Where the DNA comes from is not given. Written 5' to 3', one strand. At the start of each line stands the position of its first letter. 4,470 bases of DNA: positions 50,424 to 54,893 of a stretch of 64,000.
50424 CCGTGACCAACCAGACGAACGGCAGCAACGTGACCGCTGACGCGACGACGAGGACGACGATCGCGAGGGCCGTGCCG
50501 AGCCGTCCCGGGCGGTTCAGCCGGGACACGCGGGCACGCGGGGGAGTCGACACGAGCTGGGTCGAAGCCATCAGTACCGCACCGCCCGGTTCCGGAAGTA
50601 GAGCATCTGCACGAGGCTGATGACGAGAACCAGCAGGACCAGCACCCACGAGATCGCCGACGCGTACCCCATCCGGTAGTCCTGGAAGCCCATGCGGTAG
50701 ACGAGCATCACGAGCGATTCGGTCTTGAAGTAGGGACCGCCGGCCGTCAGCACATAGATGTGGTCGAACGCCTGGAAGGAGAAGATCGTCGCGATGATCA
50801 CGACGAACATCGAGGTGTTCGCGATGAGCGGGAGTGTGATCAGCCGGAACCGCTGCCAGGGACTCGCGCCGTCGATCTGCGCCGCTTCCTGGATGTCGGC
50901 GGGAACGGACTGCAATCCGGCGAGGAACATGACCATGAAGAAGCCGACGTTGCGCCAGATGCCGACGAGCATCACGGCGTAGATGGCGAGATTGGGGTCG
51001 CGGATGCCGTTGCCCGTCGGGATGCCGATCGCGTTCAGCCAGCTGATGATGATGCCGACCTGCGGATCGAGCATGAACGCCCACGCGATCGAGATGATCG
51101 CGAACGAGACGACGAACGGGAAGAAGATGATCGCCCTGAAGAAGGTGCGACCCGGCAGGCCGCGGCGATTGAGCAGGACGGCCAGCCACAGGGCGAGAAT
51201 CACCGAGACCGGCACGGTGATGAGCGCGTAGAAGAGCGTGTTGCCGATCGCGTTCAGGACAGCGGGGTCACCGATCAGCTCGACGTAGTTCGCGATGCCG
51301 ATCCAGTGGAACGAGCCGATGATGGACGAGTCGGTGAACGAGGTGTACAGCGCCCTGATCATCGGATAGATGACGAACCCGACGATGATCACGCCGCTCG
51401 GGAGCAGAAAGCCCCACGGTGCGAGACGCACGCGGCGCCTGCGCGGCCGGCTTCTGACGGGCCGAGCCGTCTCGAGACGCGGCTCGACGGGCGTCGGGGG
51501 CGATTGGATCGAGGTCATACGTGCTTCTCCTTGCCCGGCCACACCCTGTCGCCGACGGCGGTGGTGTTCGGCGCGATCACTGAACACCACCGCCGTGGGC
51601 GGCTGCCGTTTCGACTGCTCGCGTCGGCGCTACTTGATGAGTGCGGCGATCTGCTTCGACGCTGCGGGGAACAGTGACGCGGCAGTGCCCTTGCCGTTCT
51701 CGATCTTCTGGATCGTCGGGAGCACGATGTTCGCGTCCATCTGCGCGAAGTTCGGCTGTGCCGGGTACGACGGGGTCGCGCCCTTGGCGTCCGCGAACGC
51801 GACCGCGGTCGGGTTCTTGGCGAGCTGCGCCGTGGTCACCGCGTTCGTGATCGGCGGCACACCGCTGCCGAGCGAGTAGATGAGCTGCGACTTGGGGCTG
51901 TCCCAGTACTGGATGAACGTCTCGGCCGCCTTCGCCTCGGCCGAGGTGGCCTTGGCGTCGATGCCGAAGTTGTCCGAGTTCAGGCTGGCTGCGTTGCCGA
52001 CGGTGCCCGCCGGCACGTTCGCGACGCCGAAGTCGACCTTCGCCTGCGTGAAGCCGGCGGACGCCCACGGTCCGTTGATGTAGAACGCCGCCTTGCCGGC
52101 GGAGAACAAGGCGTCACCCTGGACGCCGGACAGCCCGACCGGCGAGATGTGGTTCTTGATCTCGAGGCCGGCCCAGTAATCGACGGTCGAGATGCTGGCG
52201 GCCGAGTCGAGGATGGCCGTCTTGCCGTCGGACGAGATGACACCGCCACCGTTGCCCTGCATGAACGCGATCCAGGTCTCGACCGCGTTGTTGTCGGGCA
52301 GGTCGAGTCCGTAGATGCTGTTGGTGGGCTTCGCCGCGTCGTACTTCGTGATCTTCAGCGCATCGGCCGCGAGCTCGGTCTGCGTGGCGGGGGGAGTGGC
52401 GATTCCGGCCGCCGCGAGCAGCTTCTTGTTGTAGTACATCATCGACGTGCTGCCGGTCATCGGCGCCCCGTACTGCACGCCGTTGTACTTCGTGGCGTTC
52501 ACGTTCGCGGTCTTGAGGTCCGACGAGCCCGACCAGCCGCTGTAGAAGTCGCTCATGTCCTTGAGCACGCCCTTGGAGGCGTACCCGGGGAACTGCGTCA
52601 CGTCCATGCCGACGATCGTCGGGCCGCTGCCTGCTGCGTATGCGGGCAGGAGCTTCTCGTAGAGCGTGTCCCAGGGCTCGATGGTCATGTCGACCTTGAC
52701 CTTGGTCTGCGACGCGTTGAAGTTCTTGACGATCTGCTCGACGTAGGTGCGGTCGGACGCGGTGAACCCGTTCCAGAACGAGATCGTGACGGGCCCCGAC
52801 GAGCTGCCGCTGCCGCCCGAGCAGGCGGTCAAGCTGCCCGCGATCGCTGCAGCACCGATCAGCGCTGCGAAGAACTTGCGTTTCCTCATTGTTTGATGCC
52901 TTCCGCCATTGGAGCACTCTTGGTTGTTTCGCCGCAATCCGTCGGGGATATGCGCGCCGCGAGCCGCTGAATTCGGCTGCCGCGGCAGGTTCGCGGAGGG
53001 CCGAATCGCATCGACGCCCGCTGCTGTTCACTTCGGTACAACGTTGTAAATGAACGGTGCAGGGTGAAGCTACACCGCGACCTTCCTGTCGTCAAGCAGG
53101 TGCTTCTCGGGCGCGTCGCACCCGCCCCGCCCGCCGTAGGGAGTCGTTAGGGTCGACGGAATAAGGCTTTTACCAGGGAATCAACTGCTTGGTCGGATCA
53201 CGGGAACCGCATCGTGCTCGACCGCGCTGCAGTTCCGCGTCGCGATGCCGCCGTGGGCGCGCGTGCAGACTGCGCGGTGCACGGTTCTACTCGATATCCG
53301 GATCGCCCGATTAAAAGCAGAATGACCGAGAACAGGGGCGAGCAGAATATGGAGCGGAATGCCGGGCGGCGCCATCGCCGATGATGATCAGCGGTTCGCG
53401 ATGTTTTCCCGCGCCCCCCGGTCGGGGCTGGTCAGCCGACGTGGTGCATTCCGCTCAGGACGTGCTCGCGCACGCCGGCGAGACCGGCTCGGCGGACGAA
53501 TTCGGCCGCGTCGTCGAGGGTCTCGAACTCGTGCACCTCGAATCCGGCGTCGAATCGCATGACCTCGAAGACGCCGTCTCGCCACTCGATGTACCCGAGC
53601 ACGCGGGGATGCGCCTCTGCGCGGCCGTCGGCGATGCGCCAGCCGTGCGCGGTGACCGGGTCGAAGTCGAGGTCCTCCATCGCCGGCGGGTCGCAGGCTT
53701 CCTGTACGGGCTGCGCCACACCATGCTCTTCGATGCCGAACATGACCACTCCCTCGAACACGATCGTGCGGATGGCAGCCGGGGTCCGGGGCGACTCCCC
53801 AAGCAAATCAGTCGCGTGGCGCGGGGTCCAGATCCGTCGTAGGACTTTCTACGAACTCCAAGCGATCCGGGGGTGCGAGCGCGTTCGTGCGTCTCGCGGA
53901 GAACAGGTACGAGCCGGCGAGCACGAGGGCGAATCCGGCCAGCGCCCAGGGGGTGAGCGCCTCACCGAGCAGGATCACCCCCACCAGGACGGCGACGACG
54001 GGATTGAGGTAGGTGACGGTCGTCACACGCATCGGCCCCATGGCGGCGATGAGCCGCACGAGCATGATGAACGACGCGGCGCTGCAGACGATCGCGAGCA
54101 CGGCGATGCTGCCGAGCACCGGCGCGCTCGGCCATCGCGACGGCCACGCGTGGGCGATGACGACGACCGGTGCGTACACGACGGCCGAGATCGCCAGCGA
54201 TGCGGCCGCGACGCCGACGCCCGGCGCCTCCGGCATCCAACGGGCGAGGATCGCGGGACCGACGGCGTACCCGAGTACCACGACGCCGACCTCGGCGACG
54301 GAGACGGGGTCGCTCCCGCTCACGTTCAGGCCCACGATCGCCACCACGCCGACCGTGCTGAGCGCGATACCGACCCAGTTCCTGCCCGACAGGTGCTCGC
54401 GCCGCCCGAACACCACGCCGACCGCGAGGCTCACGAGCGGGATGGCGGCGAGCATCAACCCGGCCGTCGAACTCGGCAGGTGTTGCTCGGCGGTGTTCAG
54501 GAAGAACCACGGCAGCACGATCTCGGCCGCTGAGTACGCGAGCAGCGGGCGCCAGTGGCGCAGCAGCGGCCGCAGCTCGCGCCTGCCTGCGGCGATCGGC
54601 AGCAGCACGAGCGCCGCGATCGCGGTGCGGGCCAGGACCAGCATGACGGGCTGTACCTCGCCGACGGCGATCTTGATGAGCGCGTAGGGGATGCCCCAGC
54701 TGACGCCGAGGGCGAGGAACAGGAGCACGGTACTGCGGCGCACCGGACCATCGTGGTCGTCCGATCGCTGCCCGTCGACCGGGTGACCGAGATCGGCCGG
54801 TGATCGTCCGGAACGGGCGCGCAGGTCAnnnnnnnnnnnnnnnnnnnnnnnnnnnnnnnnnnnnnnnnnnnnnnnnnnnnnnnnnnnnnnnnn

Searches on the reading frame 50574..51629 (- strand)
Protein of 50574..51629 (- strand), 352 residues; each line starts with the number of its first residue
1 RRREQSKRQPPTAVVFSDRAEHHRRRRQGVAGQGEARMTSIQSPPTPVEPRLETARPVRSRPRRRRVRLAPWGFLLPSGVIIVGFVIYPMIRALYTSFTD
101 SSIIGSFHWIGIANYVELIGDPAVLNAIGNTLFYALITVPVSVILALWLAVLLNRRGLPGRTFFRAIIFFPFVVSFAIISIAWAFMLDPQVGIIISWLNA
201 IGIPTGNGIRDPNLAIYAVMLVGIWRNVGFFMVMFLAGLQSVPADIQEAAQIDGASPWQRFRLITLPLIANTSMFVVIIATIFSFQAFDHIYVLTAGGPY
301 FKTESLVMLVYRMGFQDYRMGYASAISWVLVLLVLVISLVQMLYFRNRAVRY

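Call 52: search_protein_families(library=pfam, max_evalue=0.001, proteins=[window:50574-51629:-])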
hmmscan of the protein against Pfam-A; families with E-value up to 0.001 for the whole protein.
window:50574-51629:- (352 aa): 1 family
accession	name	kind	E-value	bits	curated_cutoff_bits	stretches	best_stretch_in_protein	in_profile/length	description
PF00528.27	BPD_transp_1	-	1.4e-13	51.4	26.4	1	143-342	2-172/184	Binding-protein-dependent transport system inner membrane component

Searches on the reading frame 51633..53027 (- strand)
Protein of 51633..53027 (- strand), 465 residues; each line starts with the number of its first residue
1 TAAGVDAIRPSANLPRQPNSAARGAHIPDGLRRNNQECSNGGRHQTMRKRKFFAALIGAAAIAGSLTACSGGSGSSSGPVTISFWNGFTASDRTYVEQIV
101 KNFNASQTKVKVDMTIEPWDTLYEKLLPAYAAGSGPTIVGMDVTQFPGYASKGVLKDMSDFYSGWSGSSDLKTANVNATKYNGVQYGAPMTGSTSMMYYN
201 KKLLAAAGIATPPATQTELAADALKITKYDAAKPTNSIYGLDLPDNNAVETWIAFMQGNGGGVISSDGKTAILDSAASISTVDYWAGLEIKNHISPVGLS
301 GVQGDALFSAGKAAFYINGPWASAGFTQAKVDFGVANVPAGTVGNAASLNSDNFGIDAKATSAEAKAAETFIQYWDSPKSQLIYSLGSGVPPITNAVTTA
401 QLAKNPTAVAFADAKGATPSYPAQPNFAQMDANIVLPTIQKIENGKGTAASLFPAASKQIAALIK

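Call 52: search_protein_families(library=pfam, max_evalue=0.001, proteins=[window:51633-53027:-])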
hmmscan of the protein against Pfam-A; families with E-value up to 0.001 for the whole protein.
window:51633-53027:- (465 aa): 2 families
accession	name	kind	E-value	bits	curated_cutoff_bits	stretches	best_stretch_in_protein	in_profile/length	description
PF13416.11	SBP_bac_8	-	2.4e-31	110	27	1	98-407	1-276/279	Bacterial extracellular solute-binding protein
PF01547.30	SBP_bac_1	-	3.9e-30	106.4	26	1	95-381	9-306/307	Bacterial extracellular solute-binding protein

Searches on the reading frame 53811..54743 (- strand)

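Call 52: search_protein_families(library=pfam, max_evalue=0.001, proteins=[window:53811-54743:-])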
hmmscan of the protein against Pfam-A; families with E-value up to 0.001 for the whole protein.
window:53811-54743:- (311 aa): 1 family
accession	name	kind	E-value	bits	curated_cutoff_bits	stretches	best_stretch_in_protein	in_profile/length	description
PF00892.27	EamA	-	7.4e-30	104.4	28.2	2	5-137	3-134/135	EamA-like transporter family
